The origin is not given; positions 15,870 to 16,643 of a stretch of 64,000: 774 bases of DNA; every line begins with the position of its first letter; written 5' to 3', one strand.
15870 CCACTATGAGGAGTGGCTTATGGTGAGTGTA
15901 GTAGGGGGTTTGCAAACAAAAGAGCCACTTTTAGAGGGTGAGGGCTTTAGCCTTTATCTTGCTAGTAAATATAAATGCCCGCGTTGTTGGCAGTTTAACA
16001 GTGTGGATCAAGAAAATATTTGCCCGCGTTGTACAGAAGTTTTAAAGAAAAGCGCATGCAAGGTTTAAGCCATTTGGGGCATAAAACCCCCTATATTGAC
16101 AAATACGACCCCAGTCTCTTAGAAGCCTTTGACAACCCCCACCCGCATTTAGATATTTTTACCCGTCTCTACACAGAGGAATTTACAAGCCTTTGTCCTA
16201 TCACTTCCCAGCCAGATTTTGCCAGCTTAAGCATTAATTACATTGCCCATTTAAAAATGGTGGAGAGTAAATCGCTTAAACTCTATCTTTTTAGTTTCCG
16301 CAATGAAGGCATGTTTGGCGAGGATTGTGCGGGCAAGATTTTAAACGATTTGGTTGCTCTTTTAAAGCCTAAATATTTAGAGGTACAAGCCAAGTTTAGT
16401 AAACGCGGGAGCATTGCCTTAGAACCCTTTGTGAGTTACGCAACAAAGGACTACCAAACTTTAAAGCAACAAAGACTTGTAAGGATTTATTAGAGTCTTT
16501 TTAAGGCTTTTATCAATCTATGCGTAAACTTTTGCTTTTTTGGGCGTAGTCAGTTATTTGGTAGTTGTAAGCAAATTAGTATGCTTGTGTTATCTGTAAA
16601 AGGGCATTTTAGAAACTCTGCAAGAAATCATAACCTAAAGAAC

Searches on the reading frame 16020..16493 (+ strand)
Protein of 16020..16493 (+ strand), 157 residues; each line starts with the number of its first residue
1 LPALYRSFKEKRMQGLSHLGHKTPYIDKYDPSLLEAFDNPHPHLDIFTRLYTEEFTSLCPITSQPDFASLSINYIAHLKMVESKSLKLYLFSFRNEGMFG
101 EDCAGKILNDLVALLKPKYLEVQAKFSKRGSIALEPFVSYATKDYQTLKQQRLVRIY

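Call 3: search_protein_families(library=pfam, proteins=[window:16020-16493:+])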
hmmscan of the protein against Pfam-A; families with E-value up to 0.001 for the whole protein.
window:16020-16493:+ (157 aa): 2 families
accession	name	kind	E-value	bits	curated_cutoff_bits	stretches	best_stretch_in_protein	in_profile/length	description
PF14489.11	QueF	-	2e-29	102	27.3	1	65-143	1-79/81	QueF-like protein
PF14819.11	QueF_N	-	0.00025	21.8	25.6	0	76-100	63-87/111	Nitrile reductase, 7-cyano-7-deazaguanine-reductase N-term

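Call 4: search_protein_families(library=ncbifam, proteins=[window:16020-16493:+])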
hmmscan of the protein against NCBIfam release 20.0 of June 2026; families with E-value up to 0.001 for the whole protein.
window:16020-16493:+ (157 aa): 2 families
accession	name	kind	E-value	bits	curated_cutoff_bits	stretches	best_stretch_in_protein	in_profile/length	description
TIGR03139.1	QueF-II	equivalog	2.9e-41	140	86.9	1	31-142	3-114/115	preQ(1) synthase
TIGR03138.1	QueF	equivalog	4.9e-23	82.1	293.45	1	48-155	171-274/275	NADPH-dependent 7-cyano-7-deazaguanine reductase QueF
